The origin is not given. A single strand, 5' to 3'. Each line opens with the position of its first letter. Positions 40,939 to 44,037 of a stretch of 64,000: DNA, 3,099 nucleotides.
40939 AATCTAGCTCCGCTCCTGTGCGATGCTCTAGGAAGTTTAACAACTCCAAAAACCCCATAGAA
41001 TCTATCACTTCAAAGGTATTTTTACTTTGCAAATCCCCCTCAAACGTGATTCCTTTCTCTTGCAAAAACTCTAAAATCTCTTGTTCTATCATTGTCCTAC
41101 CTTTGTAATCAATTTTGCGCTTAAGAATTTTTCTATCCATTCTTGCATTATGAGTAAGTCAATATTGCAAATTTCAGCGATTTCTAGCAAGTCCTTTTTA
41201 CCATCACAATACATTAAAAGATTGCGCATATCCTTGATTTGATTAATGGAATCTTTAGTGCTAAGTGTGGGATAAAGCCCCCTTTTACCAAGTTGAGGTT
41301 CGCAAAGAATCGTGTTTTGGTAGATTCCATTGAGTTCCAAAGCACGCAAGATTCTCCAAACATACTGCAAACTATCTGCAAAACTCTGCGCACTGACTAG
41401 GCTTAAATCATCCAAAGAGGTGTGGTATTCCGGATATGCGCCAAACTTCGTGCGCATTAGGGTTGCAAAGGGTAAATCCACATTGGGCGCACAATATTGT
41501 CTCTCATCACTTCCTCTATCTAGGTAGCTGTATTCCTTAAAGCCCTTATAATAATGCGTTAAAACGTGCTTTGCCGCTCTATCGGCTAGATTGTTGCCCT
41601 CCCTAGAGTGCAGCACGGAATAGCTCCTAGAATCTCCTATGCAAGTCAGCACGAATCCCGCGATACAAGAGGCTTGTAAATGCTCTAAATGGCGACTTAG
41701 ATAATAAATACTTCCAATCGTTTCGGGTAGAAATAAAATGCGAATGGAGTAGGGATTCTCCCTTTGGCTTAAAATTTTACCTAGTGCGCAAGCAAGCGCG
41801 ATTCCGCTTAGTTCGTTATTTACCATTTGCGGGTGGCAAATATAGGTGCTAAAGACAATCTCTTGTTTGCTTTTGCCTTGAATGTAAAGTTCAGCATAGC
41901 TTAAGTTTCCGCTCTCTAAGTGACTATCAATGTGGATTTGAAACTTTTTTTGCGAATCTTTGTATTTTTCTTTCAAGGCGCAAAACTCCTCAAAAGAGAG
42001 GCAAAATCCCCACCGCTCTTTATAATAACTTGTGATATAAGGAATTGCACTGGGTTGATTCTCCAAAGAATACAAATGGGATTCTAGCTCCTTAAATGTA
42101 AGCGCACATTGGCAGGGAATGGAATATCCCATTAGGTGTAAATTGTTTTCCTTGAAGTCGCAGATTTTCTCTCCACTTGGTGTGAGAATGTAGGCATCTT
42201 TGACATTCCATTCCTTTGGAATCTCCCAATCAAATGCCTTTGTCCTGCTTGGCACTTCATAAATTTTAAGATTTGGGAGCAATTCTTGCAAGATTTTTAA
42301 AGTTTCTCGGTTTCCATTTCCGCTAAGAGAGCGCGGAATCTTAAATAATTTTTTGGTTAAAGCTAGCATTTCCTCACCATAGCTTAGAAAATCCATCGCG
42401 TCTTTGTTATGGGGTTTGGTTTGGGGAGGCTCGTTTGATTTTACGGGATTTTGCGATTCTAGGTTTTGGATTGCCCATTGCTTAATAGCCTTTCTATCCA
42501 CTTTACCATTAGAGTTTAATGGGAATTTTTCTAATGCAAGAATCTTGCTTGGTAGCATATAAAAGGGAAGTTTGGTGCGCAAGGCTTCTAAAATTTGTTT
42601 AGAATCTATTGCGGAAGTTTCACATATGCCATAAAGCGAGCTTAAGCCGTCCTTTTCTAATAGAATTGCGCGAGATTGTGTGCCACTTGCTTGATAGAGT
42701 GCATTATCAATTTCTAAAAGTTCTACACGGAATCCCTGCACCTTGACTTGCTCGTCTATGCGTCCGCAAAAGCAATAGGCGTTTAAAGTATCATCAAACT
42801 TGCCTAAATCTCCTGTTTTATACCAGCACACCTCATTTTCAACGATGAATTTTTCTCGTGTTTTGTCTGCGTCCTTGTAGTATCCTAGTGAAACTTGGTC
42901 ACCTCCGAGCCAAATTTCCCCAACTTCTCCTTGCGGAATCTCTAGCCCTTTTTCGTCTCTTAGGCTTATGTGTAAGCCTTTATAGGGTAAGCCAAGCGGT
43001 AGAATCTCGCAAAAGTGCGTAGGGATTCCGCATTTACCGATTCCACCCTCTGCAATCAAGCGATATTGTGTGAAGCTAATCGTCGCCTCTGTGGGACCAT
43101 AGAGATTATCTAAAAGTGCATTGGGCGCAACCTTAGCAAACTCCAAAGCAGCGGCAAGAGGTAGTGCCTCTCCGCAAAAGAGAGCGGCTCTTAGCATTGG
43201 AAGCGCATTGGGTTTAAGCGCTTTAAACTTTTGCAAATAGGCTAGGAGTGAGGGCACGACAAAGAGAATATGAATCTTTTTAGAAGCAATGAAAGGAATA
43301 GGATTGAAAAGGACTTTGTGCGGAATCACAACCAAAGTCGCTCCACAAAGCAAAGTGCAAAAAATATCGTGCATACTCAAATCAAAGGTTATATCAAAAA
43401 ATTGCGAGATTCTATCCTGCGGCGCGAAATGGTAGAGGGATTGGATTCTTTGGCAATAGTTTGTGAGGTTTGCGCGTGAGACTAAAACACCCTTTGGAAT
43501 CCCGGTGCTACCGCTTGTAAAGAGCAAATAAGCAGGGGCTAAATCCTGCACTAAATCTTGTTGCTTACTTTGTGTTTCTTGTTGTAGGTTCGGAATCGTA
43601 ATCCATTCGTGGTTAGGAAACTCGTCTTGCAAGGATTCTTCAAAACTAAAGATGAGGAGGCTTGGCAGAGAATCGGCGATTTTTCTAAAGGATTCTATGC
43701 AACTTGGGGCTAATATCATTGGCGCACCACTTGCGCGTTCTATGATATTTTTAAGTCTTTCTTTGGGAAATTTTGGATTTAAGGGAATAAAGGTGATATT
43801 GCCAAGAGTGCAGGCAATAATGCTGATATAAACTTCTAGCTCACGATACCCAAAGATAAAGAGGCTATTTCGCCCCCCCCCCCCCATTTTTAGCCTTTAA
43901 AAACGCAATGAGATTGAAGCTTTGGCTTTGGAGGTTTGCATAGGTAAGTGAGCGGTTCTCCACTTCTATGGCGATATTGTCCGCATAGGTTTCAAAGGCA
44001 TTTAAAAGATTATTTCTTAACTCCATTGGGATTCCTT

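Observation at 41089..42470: Unusual fusion: adenylation domain joined to a COG4310 aminopeptidase-like (DUF2172/DUF4910 + winged-helix) module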

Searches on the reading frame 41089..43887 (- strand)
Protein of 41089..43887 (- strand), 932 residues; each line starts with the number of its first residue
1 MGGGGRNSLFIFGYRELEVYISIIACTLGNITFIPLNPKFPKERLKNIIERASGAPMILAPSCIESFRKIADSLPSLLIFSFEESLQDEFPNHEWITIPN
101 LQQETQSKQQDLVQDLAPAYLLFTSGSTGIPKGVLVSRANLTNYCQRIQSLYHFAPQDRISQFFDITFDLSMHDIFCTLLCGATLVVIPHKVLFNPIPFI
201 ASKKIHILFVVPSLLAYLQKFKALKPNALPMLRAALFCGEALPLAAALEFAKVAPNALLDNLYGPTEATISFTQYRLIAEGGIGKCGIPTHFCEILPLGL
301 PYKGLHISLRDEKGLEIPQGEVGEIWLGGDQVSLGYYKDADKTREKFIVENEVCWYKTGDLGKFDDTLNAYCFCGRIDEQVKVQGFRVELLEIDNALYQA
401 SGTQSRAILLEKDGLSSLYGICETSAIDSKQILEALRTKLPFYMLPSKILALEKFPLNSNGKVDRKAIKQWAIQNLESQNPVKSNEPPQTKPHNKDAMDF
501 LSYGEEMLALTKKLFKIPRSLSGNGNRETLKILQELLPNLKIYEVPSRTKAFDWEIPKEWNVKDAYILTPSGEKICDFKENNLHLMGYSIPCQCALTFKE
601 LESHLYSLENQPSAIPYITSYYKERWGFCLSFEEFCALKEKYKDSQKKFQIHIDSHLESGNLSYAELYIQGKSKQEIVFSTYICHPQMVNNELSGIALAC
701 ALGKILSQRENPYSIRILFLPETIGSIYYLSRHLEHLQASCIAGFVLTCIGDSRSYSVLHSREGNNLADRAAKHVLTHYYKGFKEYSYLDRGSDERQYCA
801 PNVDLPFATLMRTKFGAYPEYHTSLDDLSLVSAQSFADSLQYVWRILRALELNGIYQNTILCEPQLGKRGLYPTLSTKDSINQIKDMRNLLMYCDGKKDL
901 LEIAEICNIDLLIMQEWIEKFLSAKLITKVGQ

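Call 3: search_protein_families(library=pfam, proteins=[window:41089-43887:-], max_evalue=0.01)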
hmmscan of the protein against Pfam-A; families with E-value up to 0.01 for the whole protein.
window:41089-43887:- (932 aa): 4 families
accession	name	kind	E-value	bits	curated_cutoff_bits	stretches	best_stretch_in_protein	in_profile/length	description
PF16254.10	DUF4910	-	5.3e-89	297.7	26.6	1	510-853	3-247/247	Domain of unknown function (DUF4910)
PF00501.34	AMP-binding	-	5.7e-50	170.6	29.9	1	10-337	50-384/384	AMP-binding enzyme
PF09940.16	DUF2172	-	1e-31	109.5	27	1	559-655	1-91/92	Domain of unknown function (DUF2172)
PF16221.11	HTH_47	-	4.2e-21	74.7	27.1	1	855-928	2-77/78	winged helix-turn-helix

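Call 6: find_homologous_proteins(query=window:41089-43887:-, max_evalue=1e-10)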
Query window:41089-43887:- (932 aa): 7771 proteins with E <= 1e-10 among 8000 candidates; the best 120 are listed.
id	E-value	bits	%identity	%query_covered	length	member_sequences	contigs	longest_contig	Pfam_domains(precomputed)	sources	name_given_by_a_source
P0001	0.0e+0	2156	100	100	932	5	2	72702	PF09940.17,PF00501.35,PF16221.12,PF16254.11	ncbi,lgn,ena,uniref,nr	ncbi:DUF4910 domain-containing protein [uncultured Helicobacter sp.]|uniref:DUF4910 domain-containin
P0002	0.0e+0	1803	83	100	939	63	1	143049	PF09940.17,PF00501.35,PF16221.12,PF16254.11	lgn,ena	-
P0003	0.0e+0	1779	82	100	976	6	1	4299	PF09940.17,PF00501.35,PF16221.12,PF16254.11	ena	-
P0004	0.0e+0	1778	82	99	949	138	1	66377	PF09940.17,PF00501.35,PF16221.12,PF16254.11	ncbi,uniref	ncbi:DUF4910 domain-containing protein, partial [uncultured Helicobacter sp.]|uniref:DUF4910 domain-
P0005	0.0e+0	1555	73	100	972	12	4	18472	PF09940.17,PF00501.35,PF16221.12,PF16254.11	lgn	-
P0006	0.0e+0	1401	67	100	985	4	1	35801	PF09940.17,PF00501.35,PF16221.12,PF16254.11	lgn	-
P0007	0.0e+0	1308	63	99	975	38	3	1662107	PF09940.17,PF00501.35,PF16221.12,PF16254.11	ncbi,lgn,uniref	ncbi:DUF4910 domain-containing protein [Helicobacter winghamensis]|uniref:DUF4910 domain-containing 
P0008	0.0e+0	1307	64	99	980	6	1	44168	PF09940.17,PF00501.35,PF16221.12,PF16254.11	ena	-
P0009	0.0e+0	1296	64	99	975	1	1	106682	PF09940.17,PF00501.35,PF16221.12,PF16254.11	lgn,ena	-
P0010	0.0e+0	1137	56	100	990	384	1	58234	PF09940.17,PF00501.35,PF16221.12,PF16254.11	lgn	-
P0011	0.0e+0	1129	56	99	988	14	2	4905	PF09940.17,PF00501.35,PF16221.12,PF16254.11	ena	-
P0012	0.0e+0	1115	84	62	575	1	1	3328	PF09940.17,PF16221.12,PF16254.11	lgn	-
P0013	3.9e-180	619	59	52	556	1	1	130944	PF00501.35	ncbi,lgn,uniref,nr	ncbi:hypothetical protein LS70_004660 [Helicobacter sp. MIT 11-5569]|uniref:AMP-binding protein n=1 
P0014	9.8e-166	571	58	52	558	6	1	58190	PF00501.35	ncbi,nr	ncbi:MAG: AMP-binding protein [Helicobacteraceae bacterium]|nr:AMP-binding protein [Helicobacteracea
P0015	4.3e-130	454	36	49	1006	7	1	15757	PF03321.20,PF00501.35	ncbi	ncbi:MAG: D-alanine--poly(phosphoribitol) ligase subunit DltA [Ignavibacteriaceae bacterium]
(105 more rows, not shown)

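Call 21: search_protein_families(library=ncbifam, proteins=[window:41089-43887:-], max_evalue=0.001)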
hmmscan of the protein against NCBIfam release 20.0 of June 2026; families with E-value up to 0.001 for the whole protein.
window:41089-43887:- (932 aa): 96 families (the best 25 are shown)
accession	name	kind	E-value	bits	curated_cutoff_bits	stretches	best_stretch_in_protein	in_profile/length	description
TIGR01733.1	AA-adenyl-dom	subfamily_domain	9.6e-77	258.5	317.4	1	11-405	30-406/409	amino acid adenylation domain-containing protein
NF003417.0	PRK04813.1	subfamily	1.9e-73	247.8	476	1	7-470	54-501/505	D-alanine--poly(phosphoribitol) ligase subunit DltA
TIGR01734.1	D-ala-DACP-lig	equivalog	4.5e-69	233.3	559.85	1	7-470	51-500/504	D-alanine--poly(phosphoribitol) ligase subunit DltA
NF004282.0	PRK05691.1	subfamily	2.9e-55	186.2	4090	1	18-483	1193-1637/4334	non-ribosomal peptide synthase/polyketide synthase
NF041803.1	NRPS_SolG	exception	4.7e-54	183.4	2200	1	15-470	620-1072/1163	solanimycin non-ribosomal peptide synthetase SolG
NF038078.1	NRPS_MxcG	equivalog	1.2e-49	168.5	2300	1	15-477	515-965/1442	myxochelin non-ribosomal peptide synthetase MxcG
TIGR03098.1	ligase_PEP_1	hypoth_equivalog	2.6e-48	164.8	592.35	1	15-469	59-515/517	acyl-CoA ligase (AMP-forming), exosortase A system-associated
NF047350.1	aureusi_NRPS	equivalog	1.2e-46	158.4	2500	1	13-485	1491-1925/2373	aureusimine non-ribosomal peptide synthetase AusA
NF007605.2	PRK10252.1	equivalog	1.9e-45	154.9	2400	1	70-472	547-961/1292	enterobactin non-ribosomal peptide synthetase EntF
NF004837.0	PRK06187.1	subfamily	4.2e-45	154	476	1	18-473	70-523/531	long-chain-fatty-acid--CoA ligase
TIGR03443.1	alpha_am_amid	equivalog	4.6e-36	123.7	1030.1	3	85-349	383-648/1390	L-aminoadipate-semialdehyde dehydrogenase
NF006182.0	PRK08316.1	subfamily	5.5e-33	114.2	663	1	19-470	74-515/523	fatty acyl-CoA synthetase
NF005702.0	PRK07514.1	subfamily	1.3e-32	112.8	558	1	21-470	69-498/506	malonyl-CoA synthase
NF006754.0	PRK09274.1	equivalog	6.1e-30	103.9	478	1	100-478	159-553/555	fatty acid CoA ligase family protein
NF052269.1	Staph_lig_FadD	equivalog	7.3e-28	97.2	650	1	14-474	60-495/499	long-chain-fatty-acid--CoA ligase FadD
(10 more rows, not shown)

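Call 29: find_encoding_contigs(protein=P0007, flank=10000, max_places=2)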
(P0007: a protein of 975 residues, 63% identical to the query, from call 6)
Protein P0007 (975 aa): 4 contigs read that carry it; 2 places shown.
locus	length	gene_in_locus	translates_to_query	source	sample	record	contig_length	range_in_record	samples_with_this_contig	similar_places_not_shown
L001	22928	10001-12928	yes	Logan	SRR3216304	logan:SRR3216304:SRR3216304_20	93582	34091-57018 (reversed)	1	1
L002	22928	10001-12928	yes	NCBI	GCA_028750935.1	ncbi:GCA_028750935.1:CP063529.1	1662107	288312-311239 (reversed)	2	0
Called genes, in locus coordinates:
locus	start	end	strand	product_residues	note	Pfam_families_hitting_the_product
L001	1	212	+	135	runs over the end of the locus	-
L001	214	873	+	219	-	PF20260:PUA_4, PF04452:Methyltrans_RNA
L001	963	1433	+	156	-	PF07963:N_methyl (weak)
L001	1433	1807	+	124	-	-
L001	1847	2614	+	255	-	PF01925:TauE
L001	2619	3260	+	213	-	PF01810:LysE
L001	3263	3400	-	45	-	-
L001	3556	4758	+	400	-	PF01844:HNH (faint)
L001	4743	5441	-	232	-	PF01555:N6_N4_Mtase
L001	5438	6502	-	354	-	PF00145:DNA_methylase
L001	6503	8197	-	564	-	PF00920:ILVD_EDD_N, PF24877:ILV_EDD_C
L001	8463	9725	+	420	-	PF07007:LprI (faint)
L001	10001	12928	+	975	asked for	PF00501:AMP-binding, PF16254:DUF4910, PF09940:DUF2172, PF16221:HTH_47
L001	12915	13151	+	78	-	PF00550:PP-binding (faint)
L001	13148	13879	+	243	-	-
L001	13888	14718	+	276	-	PF02522:Antibiotic_NAT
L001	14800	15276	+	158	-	PF08019:EptA_B_N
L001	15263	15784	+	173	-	PF00884:Sulfatase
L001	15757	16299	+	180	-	PF00884:Sulfatase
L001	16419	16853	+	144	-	-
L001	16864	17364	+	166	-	PF00460:Flg_bb_rod, PF06429:Flg_bbr_C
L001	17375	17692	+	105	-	PF02049:FliE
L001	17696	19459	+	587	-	PF03717:PBP_dimer, PF00905:Transpeptidase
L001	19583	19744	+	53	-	-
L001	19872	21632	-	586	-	PF02690:Na_Pi_cotrans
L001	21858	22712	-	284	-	-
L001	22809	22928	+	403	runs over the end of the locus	PF07992:Pyr_redox_2, PF13738:Pyr_redox_3 (weak), PF00070:Pyr_redox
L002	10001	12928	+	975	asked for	PF00501:AMP-binding, PF16254:DUF4910, PF09940:DUF2172, PF16221:HTH_47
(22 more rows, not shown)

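Call 57: search_protein_representatives(protein=window:41092-43887:-)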
Query: 932 residues. Proteins with E-value up to 0.001 (for the whole library): 171433; up to 1e-10: 119579; up to 1e-30: 60254. The best 150 are listed.
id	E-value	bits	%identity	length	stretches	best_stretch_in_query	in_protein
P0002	0.0e+00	1803.2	84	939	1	1-930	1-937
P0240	0.0e+00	1096.3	33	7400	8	14-470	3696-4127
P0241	9.4e-282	953.7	32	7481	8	27-468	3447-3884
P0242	2.6e-277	939.0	31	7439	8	5-479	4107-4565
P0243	2.7e-272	922.4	31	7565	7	11-468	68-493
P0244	7.8e-271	917.6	34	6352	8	15-469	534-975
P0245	7.2e-270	914.4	34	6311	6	116-470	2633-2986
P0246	1.3e-269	913.5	32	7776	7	15-470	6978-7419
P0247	5.8e-268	908.1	32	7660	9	119-468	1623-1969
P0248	8.2e-265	897.7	33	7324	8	33-470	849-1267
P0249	1.5e-263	893.5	31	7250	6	13-470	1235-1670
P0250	1.2e-262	890.5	32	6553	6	15-486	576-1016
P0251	1.6e-262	890.1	32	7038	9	119-511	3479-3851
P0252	2.9e-261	885.9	32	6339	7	14-469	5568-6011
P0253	9.7e-261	884.2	32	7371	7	32-470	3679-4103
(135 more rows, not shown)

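Call 71: predict_structure(alignment_id=A3)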
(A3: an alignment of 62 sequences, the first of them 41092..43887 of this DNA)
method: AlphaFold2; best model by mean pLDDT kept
length: 932 residues; sequences in the alignment: 62
mean_pLDDT: 90.8   pTM: 0.54
mean pLDDT of the five models: 90.8, 89.0, 88.9, 88.9, 87.6
residues with pLDDT >= 90: 715; 70-90: 158; 50-70: 38; < 50: 21
segments of 3 or more residues with pLDDT < 50: 1-5, 481-493
pLDDT, mean of each block of 10 residues (from residue 1): 61 96 92 95 91 93 95 95 89 92 60 80 72 93 97 97 94 96 96 94 98 91 95 96 94 97 95 95 85 89 98 95 98 95 95 96 96 86 73 90 96 84 96 91 90 90 90 87 39 63 98 89 87 98 96 92 96 96 91 97 97 92 88 98 97 94 97 98 86 95 97 98 92 97 96 94 94 97 90 81 92 86 94 98 98 95 77 65 89 95 96 94 94 62
secondary structure, 60 per line:
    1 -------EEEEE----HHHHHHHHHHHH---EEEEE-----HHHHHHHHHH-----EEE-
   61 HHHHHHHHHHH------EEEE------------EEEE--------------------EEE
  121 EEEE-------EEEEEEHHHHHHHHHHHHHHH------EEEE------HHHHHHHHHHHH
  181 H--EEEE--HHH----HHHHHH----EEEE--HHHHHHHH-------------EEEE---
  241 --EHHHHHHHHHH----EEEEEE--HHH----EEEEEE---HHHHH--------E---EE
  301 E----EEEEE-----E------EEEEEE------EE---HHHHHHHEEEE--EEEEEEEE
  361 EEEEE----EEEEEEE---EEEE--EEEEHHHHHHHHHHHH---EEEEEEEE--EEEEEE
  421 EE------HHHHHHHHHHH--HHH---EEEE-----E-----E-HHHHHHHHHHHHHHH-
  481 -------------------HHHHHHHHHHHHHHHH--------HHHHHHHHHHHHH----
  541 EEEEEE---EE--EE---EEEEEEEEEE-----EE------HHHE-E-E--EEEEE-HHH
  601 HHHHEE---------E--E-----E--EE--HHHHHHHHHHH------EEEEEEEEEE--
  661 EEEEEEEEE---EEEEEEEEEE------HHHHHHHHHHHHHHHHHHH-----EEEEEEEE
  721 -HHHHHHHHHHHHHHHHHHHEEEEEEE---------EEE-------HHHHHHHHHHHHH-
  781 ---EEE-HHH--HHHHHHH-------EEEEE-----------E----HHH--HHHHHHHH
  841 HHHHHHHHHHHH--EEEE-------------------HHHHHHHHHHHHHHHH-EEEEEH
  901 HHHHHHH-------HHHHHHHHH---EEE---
elements in order (helices of 4 or more, strands of 3 or more residues): E8-12 H17-28 E32-36 H42-51 E57-59 H61-71 E78-81 E94-97 E118-124 E132-137 H138-152 E159-162 H169-181 E184-187 H197-202 E207-210 H213-220 E234-237 H244-253 E258-263 E273-278 H282-286 E299-301 E306-310 E323-328 H340-346 E347-350 E353-365 E370-376 E380-383 E386-389 H390-401 E405-412 E415-422 H429-439 E448-451 H465-479 H500-515 H524-536 E541-546 E559-568 E592-596 H598-604 H632-642 E649-658 E661-669 E673-682 H689-707 E713-720 H722-740 E741-747 E757-759 H767-779 E784-786 H793-799 E807-811 H833-852 E855-858 H878-893 E895-899 H900-907 H915-923 E927-929

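Call 74: fold_search(model_id=the predicted structure, library=pdb)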
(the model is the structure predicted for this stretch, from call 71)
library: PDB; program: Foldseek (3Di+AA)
matches with E <= 10: 1446; with E <= 0.001: 802
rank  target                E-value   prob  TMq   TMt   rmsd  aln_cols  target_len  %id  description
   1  3k9t                  5.6e-48  1.00  0.43  0.94   1.8       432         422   39  Crystal structure of putative peptidase (NP_348812.1) from CLOSTRIDIUM ACETOBUTYLICUM at 2.37 A resolution (released 2009-11-10)
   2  4oxi                  1.1e-38  1.00  0.43  0.73   4.0       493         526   28  Crystal structure of Vibrio cholerae adenylation domain AlmE in complex with glycyl-adenosine-5'-phosphate (released 2014-12-31)
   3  8k4r_A                6.7e-38  1.00  0.41  0.71   5.3       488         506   28  Structure of VinM-VinL complex (released 2023-11-01)
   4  6p1j_B                2.1e-36  1.00  0.34  0.33  12.6       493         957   28  The structure of condensation and adenylation domains of teixobactin-producing nonribosomal peptide synthetase Txo2 se (released 2019-05-29)
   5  6p1j_A                3.3e-36  1.00  0.34  0.34  12.7       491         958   28  The structure of condensation and adenylation domains of teixobactin-producing nonribosomal peptide synthetase Txo2 se (released 2019-05-29)
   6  5ja1_A                7.6e-36  1.00  0.41  0.32   6.8       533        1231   25  EntF, a Terminal Nonribosomal Peptide Synthetase Module Bound to the MbtH-Like Protein YbdZ (released 2016-09-14)
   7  8www_A                2.5e-35  1.00  0.35  0.62  12.5       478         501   26  Crystal structure of the adenylation domain of SyAstC (released 2024-06-05)
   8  9meh                  7.9e-35  1.00  0.37  0.20  13.0       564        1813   24  Crystal structure of the dimodular LgrA after protein ligation (released 2025-03-05)
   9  5t3d                  1.0e-34  1.00  0.41  0.37   7.1       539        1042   25  Crystal structure of holo-EntF a nonribosomal peptide synthetase in the thioester-forming conformation (released 2016-09-21)
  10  5ja2_A                2.4e-34  1.00  0.41  0.32  22.2       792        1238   20  EntF, a Terminal Nonribosomal Peptide Synthetase Module Bound to the non-Native MbtH-Like Protein PA2412 (released 2016-09-14)
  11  6akd                  2.7e-34  1.00  0.36  0.67  11.3       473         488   27  Crystal structure of IdnL7 (released 2019-03-06)
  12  9up2_A                6.5e-34  1.00  0.37  0.23  15.1       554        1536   26  PvdL-E2-C3-A3-PCP3 in complex with MLP (NRPS cross-module) (released 2026-04-01)
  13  6mfw                  6.9e-34  1.00  0.34  0.27  17.2       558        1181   23  Crystal structure of a 4-domain construct of LgrA in the substrate donation state (released 2019-11-20)
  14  2vsq                  7.3e-34  1.00  0.34  0.25  19.5       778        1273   20  Structure of surfactin A synthetase C (SrfA-C), a nonribosomal peptide synthetase termination module (released 2008-07-08)
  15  3e7w                  7.7e-34  1.00  0.41  0.71   5.3       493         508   26  Crystal structure of DLTA: Implications for the reaction mechanism of non-ribosomal peptide synthetase (NRPS) adenylatio (released 2008-09-09)
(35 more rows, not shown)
